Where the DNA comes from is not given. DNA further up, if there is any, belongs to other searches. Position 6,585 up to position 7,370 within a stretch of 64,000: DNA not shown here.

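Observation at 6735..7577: Bactofilin fused to a DNA-binding HTH, followed by a membrane-anchored HTH paralogue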

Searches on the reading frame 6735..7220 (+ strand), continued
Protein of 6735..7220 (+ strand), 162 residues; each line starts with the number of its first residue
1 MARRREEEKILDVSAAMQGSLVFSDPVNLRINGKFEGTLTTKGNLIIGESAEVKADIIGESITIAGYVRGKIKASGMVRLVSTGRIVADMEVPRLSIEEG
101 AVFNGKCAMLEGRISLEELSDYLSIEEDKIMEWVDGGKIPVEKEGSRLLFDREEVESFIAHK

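Call 37: fold_search(model_id=the predicted structure, library=pdb)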
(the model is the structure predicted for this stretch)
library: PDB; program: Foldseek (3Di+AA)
matches with E <= 10: 397; with E <= 0.001: 0
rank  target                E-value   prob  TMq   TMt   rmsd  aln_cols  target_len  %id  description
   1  6rib_A                4.6e-03  1.00  0.47  0.74   5.2        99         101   27  Cryo-EM reconstruction of Thermus thermophilus bactofilin double helical filaments (released 2019-07-17)
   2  6ria_1                1.9e-02  1.00  0.41  0.73   5.6        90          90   22  Bactofilin from Thermus thermophilus, F105R mutant crystal structure (released 2019-07-17)
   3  4j2n_C                4.8e-02  1.00  0.28  0.75   3.1        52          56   29  Crystal Structure of mycobacteriophage Pukovnik Xis (released 2013-10-23)
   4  4j2n_A                7.5e-02  1.00  0.28  0.77   1.4        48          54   25  Crystal Structure of mycobacteriophage Pukovnik Xis (released 2013-10-23)
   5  8axg_BBB              1.5e-01  0.38  0.21  0.08  11.6       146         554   14  Crystal structure of Fusobacterium nucleatum fusolisin protease (released 2023-09-13)
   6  6hn7_B                1.9e-01  1.00  0.28  0.61   1.3        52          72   23  Hijacking the Hijackers: Escherichia coli Pathogenicity Islands Redirect Helper Phage Packaging for Their Own Benefit. (released 2019-07-31)
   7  6ama_B                3.1e-01  1.00  0.28  0.75   1.7        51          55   16  Structure of S. coelicolor/S. venezuelae BldC-smeA-ssfA complex to 3.09 Angstrom (released 2018-03-28)
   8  3gw2                  3.5e-01  0.92  0.22  0.34   4.4        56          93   12  Crystal structure of possible transcriptional regulatory protein (fragment 1-100) from Mycobacterium bovis. Northeast St (released 2009-04-21)
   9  3f72_B                3.9e-01  0.90  0.23  0.32   4.3        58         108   10  Crystal Structure of the Staphylococcus aureus pI258 CadC Metal Binding Site 2 Mutant (released 2009-04-07)
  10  2qlz_A                4.1e-01  0.91  0.22  0.17   5.0        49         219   28  Crystal Structure of Transcription Factor PF0095 from Pyrococcus furiosus (released 2008-07-29)
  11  2qlz_D                4.1e-01  0.90  0.22  0.17   5.4        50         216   28  Crystal Structure of Transcription Factor PF0095 from Pyrococcus furiosus (released 2008-07-29)
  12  4k2e_A                4.5e-01  0.82  0.21  0.32   4.8        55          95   20  HlyU from Vibrio cholerae N16961 (released 2014-04-30)
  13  8axg_CCC              4.5e-01  0.15  0.19  0.08  11.6       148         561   15  Crystal structure of Fusobacterium nucleatum fusolisin protease (released 2023-09-13)
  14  8dgl_B                4.8e-01  1.00  0.29  0.61   2.1        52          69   10  Crystal Structure of the RdfS Excisionase (released 2022-10-05)
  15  5i44_A                4.8e-01  1.00  0.27  0.61   1.9        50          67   16  Structure of RacA-DNA complex; P21 form (released 2016-05-04)
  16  6ama_H                5.1e-01  1.00  0.28  0.74   1.5        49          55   16  Structure of S. coelicolor/S. venezuelae BldC-smeA-ssfA complex to 3.09 Angstrom (released 2018-03-28)
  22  6amk_B                6.0e-01  1.00  0.28  0.80   1.4        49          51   16  Structure of Streptomyces venezuelae BldC-whiI opt complex (released 2018-03-28)
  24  5i44_G                6.3e-01  0.99  0.25  0.57   1.6        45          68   18  Structure of RacA-DNA complex; P21 form (released 2016-05-04)
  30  6ama_Y                7.9e-01  0.99  0.27  0.70   1.7        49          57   16  Structure of S. coelicolor/S. venezuelae BldC-smeA-ssfA complex to 3.09 Angstrom (released 2018-03-28)
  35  6ama_P                9.3e-01  0.99  0.28  0.73   1.5        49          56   16  Structure of S. coelicolor/S. venezuelae BldC-smeA-ssfA complex to 3.09 Angstrom (released 2018-03-28)
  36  6amk_A                9.3e-01  0.99  0.28  0.78   1.5        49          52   16  Structure of Streptomyces venezuelae BldC-whiI opt complex (released 2018-03-28)
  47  5i44_B                1.1e+00  0.94  0.26  0.55   3.3        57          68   16  Structure of RacA-DNA complex; P21 form (released 2016-05-04)
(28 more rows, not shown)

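Call 45: search_protein_families(library=pfam, proteins=[P0241, P0246, P0260, P0261, P0274, P0299, P0306, P0313, P0293, P0386], max_evalue=0.01)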
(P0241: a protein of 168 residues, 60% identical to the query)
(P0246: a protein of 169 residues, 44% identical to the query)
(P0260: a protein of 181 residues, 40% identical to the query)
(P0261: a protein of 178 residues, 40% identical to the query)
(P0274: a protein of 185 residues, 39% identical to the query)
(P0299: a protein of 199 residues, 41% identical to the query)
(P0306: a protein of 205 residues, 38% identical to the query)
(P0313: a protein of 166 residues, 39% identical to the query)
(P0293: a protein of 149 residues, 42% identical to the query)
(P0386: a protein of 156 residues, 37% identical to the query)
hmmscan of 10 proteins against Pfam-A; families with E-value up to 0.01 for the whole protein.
P0241 (168 aa): 2 families
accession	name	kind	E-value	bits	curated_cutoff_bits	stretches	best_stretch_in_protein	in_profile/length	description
PF04519.19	Bactofilin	-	7.7e-25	87.4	27.9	1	16-113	3-98/98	Polymer-forming cytoskeletal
PF12728.13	HTH_17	-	5.6e-08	33.4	27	1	119-167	2-50/51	Helix-turn-helix domain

P0246 (169 aa): 2 families
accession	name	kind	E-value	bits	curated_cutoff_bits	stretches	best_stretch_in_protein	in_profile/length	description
PF04519.19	Bactofilin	-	8e-26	90.6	27.9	1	18-111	6-97/98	Polymer-forming cytoskeletal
PF12728.13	HTH_17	-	4.8e-10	40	27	1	118-166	2-50/51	Helix-turn-helix domain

P0260 (181 aa): 2 families
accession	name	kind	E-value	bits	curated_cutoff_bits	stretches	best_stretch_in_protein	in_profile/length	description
PF04519.19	Bactofilin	-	1.1e-23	83.7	27.9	1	20-117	2-97/98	Polymer-forming cytoskeletal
PF12728.13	HTH_17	-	2.5e-08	34.5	27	1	129-177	1-49/51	Helix-turn-helix domain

P0261 (178 aa): 2 families
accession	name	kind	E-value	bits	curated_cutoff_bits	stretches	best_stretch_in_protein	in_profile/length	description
PF04519.19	Bactofilin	-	1.4e-22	80.2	27.9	1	14-110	3-97/98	Polymer-forming cytoskeletal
PF12728.13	HTH_17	-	4.7e-10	40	27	1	125-173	2-50/51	Helix-turn-helix domain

P0274 (185 aa): 2 families
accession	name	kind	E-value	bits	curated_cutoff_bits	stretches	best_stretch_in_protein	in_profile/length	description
PF04519.19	Bactofilin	-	1.1e-22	80.5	27.9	1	18-110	8-98/98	Polymer-forming cytoskeletal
PF12728.13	HTH_17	-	6.9e-09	36.3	27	1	133-182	2-50/51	Helix-turn-helix domain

P0299 (199 aa): 2 families
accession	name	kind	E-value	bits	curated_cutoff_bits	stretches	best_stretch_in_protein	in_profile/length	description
PF04519.19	Bactofilin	-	4.6e-17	62.5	27.9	1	73-137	33-97/98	Polymer-forming cytoskeletal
PF12728.13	HTH_17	-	1e-07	32.5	27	1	154-198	6-50/51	Helix-turn-helix domain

P0306 (205 aa): 2 families
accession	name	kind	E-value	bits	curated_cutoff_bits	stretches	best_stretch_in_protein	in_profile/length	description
PF04519.19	Bactofilin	-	9.6e-30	103.2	27.9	1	63-159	2-98/98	Polymer-forming cytoskeletal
PF10988.14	DUF2807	-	0.0059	16.8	24.2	1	76-150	64-146/181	Putative auto-transporter adhesin, head GIN domain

P0313 (166 aa): 1 family
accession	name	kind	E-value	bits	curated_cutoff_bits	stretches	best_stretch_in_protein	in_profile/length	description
PF04519.19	Bactofilin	-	2.1e-28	98.9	27.9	1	17-113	1-97/98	Polymer-forming cytoskeletal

P0293 (149 aa): 2 families
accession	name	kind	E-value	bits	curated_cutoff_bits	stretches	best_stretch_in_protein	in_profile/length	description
PF04519.19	Bactofilin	-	2.7e-15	56.9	27.9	1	29-87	39-97/98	Polymer-forming cytoskeletal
PF12728.13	HTH_17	-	1e-09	39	27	1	97-145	1-49/51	Helix-turn-helix domain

P0386 (156 aa): 1 family
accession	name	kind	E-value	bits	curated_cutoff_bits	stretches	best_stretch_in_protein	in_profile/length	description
PF04519.19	Bactofilin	-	2.3e-27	95.5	27.9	1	18-114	1-97/98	Polymer-forming cytoskeletal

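Call 46: list_cluster_members(proteins=[P0246, P0260, P0261, P0274, P0299, P0306, P0313, P0293, P0253, P0264])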
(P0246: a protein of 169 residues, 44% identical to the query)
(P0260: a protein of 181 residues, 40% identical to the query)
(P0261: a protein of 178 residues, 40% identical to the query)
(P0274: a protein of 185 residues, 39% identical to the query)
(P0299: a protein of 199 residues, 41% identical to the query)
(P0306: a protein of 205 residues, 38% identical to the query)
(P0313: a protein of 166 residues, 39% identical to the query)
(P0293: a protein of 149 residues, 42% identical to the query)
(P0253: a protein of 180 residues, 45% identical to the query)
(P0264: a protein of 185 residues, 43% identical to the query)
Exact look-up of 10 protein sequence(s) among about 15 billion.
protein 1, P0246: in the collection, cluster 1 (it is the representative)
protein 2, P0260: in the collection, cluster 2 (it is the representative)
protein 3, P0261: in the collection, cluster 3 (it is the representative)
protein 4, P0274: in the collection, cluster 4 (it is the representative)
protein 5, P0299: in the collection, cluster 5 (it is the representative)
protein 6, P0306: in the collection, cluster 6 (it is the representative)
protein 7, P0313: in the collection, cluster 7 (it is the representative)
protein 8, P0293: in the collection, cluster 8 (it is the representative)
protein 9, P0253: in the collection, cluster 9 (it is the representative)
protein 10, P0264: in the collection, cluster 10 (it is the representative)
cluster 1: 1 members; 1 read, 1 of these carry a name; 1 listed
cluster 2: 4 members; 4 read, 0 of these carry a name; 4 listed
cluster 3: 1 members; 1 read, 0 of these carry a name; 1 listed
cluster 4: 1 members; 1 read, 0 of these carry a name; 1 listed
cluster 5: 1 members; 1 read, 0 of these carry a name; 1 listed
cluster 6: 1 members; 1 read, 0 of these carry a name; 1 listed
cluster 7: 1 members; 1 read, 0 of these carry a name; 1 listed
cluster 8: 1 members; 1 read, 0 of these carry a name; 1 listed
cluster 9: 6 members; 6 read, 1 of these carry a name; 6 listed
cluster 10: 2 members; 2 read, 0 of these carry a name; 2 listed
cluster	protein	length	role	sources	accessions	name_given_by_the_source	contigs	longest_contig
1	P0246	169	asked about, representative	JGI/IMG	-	excisionase family DNA binding protein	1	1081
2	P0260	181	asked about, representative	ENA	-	-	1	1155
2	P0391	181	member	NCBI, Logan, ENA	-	-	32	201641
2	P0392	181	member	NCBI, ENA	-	-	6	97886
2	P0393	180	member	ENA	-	-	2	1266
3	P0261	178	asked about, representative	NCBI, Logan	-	-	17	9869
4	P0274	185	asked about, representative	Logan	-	-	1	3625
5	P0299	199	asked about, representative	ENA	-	-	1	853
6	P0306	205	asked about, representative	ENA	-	-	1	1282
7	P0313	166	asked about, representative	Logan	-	-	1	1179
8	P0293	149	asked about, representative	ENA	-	-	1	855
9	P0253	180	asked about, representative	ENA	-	-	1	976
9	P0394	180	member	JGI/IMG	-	cytoskeletal protein CcmA (bactofilin family)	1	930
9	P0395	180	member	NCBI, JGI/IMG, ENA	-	-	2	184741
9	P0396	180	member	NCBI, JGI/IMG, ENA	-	-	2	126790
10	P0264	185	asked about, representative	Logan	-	-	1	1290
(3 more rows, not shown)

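Call 57: find_homologous_proteins(query=A4, max_evalue=1e-10)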
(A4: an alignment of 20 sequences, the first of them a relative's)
Query A4 (20 sequences) (169 aa, profile of the alignment): 2012 proteins with E <= 1e-10 among 6557 candidates; the best 120 are listed.
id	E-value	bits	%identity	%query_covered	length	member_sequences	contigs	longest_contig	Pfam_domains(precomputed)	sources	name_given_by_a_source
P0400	6.8e-68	246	56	100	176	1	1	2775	PF12728.14,PF04519.20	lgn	-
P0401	1.9e-67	244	51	93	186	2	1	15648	PF12728.14,PF04519.20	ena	-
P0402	3.7e-67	243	48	98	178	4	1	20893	PF12728.14,PF04519.20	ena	-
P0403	4.6e-67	243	57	95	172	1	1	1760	PF12728.14,PF04519.20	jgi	jgi:excisionase family DNA binding protein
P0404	5.8e-67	243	57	97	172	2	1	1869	PF12728.14,PF04519.20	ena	-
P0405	7.5e-67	242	47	100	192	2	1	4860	PF12728.14,PF04519.20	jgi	jgi:excisionase family DNA binding protein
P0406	9.7e-67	242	54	97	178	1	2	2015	PF12728.14,PF04519.20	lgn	-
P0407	1.0e-66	242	54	100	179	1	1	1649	PF12728.14,PF04519.20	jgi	jgi:excisionase family DNA binding protein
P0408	1.2e-66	242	51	100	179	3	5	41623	PF12728.14,PF04519.20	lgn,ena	-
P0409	1.4e-66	242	59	95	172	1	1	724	PF12728.14,PF04519.20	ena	-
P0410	1.4e-66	242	51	95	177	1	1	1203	PF12728.14,PF04519.20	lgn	-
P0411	1.5e-66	241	59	95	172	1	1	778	PF12728.14,PF04519.20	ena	-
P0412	1.6e-66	241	57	92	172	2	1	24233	PF12728.14,PF04519.20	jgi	-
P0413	1.7e-66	241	49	100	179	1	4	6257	PF12728.14,PF04519.20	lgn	-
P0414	1.8e-66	241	50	92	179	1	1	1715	PF12728.14,PF04519.20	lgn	-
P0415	1.9e-66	241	59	95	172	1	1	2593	PF12728.14,PF04519.20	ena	-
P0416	2.0e-66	241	47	100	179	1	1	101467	PF12728.14,PF04519.20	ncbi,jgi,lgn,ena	ncbi:MAG: polymer-forming cytoskeletal protein [Candidatus Omnitrophota bacterium]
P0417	2.1e-66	241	49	100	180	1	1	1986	PF12728.14,PF04519.20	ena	-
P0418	2.2e-66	241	48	100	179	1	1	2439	PF12728.14,PF04519.20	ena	-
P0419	2.6e-66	241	53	95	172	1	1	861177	PF12728.14,PF04519.20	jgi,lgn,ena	-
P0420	2.6e-66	241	53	100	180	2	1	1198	PF12728.14,PF04519.20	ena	-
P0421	2.9e-66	241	53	95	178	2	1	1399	PF12728.14,PF04519.20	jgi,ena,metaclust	metaclust:\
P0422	3.2e-66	240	45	98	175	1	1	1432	PF12728.14,PF04519.20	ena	-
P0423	3.3e-66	240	48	97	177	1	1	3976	PF12728.14,PF04519.20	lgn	-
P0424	3.4e-66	240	54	95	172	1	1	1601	PF12728.14,PF04519.20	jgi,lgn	-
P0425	4.3e-66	240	48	100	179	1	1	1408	PF12728.14,PF04519.20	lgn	-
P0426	4.4e-66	240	49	95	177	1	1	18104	PF12728.14,PF04519.20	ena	-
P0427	4.8e-66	240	49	100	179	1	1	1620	PF12728.14,PF04519.20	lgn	-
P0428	5.1e-66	240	54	100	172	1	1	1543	PF12728.14,PF04519.20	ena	-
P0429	5.4e-66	240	49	98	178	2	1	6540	PF12728.14,PF04519.20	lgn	-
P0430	6.1e-66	239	50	100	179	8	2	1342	PF12728.14,PF04519.20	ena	-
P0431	7.1e-66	239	50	100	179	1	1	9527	PF12728.14,PF04519.20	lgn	-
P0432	7.2e-66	239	50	97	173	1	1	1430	PF12728.14,PF04519.20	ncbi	-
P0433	8.6e-66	239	50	100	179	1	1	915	PF12728.14,PF04519.20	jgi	-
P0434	9.0e-66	239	51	92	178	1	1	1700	PF12728.14,PF04519.20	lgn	-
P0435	9.3e-66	239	49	96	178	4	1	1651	PF12728.14,PF04519.20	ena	-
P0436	9.3e-66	239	54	93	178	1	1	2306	PF12728.14,PF04519.20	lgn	-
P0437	9.4e-66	239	51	99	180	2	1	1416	PF12728.14,PF04519.20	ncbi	-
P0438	9.4e-66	239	48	97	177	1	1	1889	PF12728.14,PF04519.20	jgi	-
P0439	1.0e-65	239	49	100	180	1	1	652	PF12728.14,PF04519.20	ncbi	-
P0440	1.0e-65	239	52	100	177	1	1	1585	PF12728.14,PF04519.20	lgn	-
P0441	1.2e-65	239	46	97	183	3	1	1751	PF12728.14,PF04519.20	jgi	jgi:excisionase family DNA binding protein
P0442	1.2e-65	239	53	97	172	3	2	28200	PF12728.14,PF04519.20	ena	-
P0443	1.2e-65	239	51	97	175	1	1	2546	PF12728.14,PF04519.20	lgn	-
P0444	1.2e-65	238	49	100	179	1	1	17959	PF12728.14,PF04519.20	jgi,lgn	jgi:excisionase family DNA binding protein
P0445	1.3e-65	238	58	93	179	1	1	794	PF12728.14,PF04519.20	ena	-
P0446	1.4e-65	238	47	100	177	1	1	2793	PF12728.14,PF04519.20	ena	-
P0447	1.5e-65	238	47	97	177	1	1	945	PF12728.14,PF04519.20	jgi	jgi:excisionase family DNA binding protein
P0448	1.5e-65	238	49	100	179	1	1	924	PF12728.14,PF04519.20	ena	-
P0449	1.5e-65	238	51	100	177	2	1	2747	PF12728.14,PF04519.20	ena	-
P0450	1.6e-65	238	49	99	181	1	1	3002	PF12728.14,PF04519.20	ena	-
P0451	1.7e-65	238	51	94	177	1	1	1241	PF12728.14,PF04519.20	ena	-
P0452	1.8e-65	238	49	93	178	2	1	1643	PF12728.14,PF04519.20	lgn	-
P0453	1.9e-65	238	51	98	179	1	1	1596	PF12728.14,PF04519.20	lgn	-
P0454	1.9e-65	238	47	98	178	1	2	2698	PF12728.14,PF04519.20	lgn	-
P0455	1.9e-65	238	48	97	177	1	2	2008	PF12728.14,PF04519.20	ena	-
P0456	2.0e-65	238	44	100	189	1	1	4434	PF12728.14,PF04519.20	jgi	-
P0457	2.2e-65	238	47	100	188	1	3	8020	PF12728.14,PF04519.20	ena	-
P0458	2.3e-65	238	52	97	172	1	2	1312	PF12728.14,PF04519.20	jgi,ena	jgi:excisionase family DNA binding protein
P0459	2.4e-65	238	56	92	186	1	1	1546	PF12728.14,PF04519.20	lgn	-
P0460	2.4e-65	237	54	94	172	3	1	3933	PF12728.14,PF04519.20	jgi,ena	jgi:excisionase family DNA binding protein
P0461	2.5e-65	237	48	100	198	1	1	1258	PF12728.14,PF04519.20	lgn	-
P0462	2.6e-65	237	54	100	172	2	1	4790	PF12728.14,PF04519.20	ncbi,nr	ncbi:MAG: polymer-forming cytoskeletal protein [Candidatus Omnitrophica bacterium]|nr:polymer-formin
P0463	2.6e-65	237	59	95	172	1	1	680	PF12728.14,PF04519.20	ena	-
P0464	2.7e-65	237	48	100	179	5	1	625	PF12728.14,PF04519.20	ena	-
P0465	2.7e-65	237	55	95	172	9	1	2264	PF12728.14,PF04519.20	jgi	-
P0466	2.7e-65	237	52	100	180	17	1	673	PF12728.14,PF04519.20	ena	-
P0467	2.7e-65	237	50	100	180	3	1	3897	PF12728.14,PF04519.20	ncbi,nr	ncbi:MAG: polymer-forming cytoskeletal protein [Candidatus Omnitrophica bacterium]|nr:polymer-formin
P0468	2.8e-65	237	50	95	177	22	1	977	PF12728.14,PF04519.20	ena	-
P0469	2.9e-65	237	51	100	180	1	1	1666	PF12728.14,PF04519.20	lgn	-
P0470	2.9e-65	237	50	100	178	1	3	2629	PF12728.14,PF04519.20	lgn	-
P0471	3.2e-65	237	55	95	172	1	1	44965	PF12728.14,PF04519.20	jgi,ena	-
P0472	3.4e-65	237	53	100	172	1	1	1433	PF12728.14,PF04519.20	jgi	jgi:excisionase family DNA binding protein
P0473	3.4e-65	237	54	94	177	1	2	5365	PF12728.14,PF04519.20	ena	-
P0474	3.5e-65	237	52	100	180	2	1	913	PF12728.14,PF04519.20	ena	-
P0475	3.8e-65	237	47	100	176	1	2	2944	PF12728.14,PF04519.20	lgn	-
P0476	3.9e-65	237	55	100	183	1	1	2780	PF12728.14,PF04519.20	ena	-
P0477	4.1e-65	237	51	97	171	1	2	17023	PF12728.14,PF04519.20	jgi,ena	-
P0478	4.2e-65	237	53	100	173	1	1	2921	PF12728.14,PF04519.20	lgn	-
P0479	4.3e-65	237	51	100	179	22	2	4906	PF12728.14,PF04519.20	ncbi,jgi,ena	-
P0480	4.4e-65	237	50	100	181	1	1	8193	PF12728.14,PF04519.20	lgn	-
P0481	4.7e-65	237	49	100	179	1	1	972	PF12728.14,PF04519.20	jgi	jgi:excisionase family DNA binding protein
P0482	5.2e-65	236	53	100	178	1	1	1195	PF12728.14,PF04519.20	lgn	-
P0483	5.6e-65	236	54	100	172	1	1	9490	PF12728.14,PF04519.20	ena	-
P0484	5.8e-65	236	51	98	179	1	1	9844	PF12728.14,PF04519.20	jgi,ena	-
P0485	6.4e-65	236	48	100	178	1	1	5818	PF12728.14,PF04519.20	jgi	jgi:excisionase family DNA binding protein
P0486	7.0e-65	236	50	100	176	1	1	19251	PF12728.14,PF04519.20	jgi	-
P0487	7.1e-65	236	51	98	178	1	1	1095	PF12728.14,PF04519.20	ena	-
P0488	7.1e-65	236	49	95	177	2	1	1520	PF12728.14,PF04519.20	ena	-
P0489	7.3e-65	236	47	100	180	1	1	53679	PF12728.14,PF04519.20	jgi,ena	-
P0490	7.6e-65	236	48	97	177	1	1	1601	PF12728.14,PF04519.20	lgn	-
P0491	9.0e-65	236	54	97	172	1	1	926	PF12728.14,PF04519.20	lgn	-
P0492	9.1e-65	236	48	97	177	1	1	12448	PF12728.14,PF04519.20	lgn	-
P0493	1.1e-64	235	51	100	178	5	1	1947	PF12728.14,PF04519.20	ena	-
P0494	1.1e-64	235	51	100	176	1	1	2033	PF12728.14,PF04519.20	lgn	-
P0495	1.2e-64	235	48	95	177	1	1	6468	PF12728.14,PF04519.20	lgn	-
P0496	1.2e-64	235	51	95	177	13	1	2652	PF12728.14,PF04519.20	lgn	-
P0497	1.3e-64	235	50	100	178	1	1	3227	PF12728.14,PF04519.20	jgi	jgi:excisionase family DNA binding protein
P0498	1.4e-64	235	46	100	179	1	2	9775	PF12728.14,PF04519.20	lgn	-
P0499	1.4e-64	235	53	99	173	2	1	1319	PF12728.14,PF04519.20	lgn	-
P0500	1.4e-64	235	50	100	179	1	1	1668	PF12728.14,PF04519.20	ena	-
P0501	1.4e-64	235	51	100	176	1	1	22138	PF12728.14,PF04519.20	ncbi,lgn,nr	ncbi:MAG: polymer-forming cytoskeletal protein [Candidatus Omnitrophota bacterium]|nr:polymer-formin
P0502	1.4e-64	235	60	92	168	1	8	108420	PF12728.14,PF04519.20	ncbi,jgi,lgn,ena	-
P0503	1.4e-64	235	48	95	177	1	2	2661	PF12728.14,PF04519.20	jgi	jgi:excisionase family DNA binding protein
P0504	1.5e-64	235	54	100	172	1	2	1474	PF12728.14,PF04519.20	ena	-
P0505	1.7e-64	235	53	100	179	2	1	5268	PF12728.14,PF04519.20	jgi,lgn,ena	-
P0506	1.7e-64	235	54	100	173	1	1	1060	PF12728.14,PF04519.20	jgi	jgi:excisionase family DNA binding protein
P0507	1.8e-64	235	46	97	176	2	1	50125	PF12728.14,PF04519.20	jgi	-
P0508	1.8e-64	235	49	94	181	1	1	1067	PF12728.14,PF04519.20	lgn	-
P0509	1.8e-64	235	50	100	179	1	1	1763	PF12728.14,PF04519.20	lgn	-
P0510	1.9e-64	235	49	95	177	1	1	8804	PF12728.14,PF04519.20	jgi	-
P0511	1.9e-64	235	53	97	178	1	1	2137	PF12728.14,PF04519.20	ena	-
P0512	1.9e-64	235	48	99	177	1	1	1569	PF12728.14,PF04519.20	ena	-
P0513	2.0e-64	235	49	100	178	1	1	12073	PF12728.14,PF04519.20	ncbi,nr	ncbi:MAG: polymer-forming cytoskeletal protein [Candidatus Omnitrophica bacterium]|nr:polymer-formin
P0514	2.1e-64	234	52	100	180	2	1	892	PF12728.14,PF04519.20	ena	-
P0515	2.3e-64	234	51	100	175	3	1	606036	PF12728.14,PF13411.13,PF04519.20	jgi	-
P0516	2.3e-64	234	56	95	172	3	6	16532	PF12728.14,PF04519.20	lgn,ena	-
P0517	2.3e-64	234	47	100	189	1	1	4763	PF12728.14,PF04519.20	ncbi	-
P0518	2.8e-64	234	51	100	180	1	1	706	PF12728.14,PF04519.20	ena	-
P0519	3.1e-64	234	53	100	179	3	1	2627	PF12728.14,PF04519.20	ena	-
